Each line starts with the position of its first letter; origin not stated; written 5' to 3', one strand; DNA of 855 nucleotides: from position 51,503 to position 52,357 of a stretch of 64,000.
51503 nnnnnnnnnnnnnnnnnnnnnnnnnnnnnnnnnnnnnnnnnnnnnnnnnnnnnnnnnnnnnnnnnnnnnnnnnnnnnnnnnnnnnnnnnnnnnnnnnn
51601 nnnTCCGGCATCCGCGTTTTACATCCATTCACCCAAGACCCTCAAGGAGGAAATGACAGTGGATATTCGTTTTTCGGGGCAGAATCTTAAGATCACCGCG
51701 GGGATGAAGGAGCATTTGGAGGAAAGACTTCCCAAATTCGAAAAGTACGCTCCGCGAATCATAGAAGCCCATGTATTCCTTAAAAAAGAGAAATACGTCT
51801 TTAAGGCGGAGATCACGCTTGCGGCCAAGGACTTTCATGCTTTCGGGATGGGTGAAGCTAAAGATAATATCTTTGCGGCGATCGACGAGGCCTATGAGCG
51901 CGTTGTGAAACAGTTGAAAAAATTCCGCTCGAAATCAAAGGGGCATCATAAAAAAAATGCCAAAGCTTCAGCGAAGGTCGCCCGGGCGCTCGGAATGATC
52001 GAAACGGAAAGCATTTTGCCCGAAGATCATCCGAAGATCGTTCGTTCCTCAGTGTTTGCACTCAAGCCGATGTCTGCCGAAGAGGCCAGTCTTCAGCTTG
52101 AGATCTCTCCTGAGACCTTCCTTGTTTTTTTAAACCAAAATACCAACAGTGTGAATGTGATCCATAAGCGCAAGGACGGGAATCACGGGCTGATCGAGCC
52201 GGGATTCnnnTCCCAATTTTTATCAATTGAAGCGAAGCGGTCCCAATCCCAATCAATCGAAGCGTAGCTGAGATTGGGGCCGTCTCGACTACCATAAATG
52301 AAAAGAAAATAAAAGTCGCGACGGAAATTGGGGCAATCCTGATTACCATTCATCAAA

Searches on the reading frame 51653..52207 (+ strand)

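Call 32: search_protein_families(library=ncbifam, proteins=[window:51653-52207:+], max_evalue=0.00001)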
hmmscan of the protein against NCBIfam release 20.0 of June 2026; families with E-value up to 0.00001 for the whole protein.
window:51653-52207:+ (185 aa): 3 families
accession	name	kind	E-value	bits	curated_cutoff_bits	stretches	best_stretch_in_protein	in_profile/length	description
TIGR00741.1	yfiA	equivalog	1.5e-20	73.5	40.9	1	4-101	2-101/102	ribosome hibernation-promoting factor, HPF/YfiA family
NF007654.0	PRK10324.1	equivalog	1.6e-11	44.7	158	1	8-110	6-104/113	ribosome-associated translation inhibitor RaiA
NF007780.0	PRK10470.1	equivalog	1.5e-10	41.3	125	1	6-98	4-95/95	ribosome hibernation promoting factor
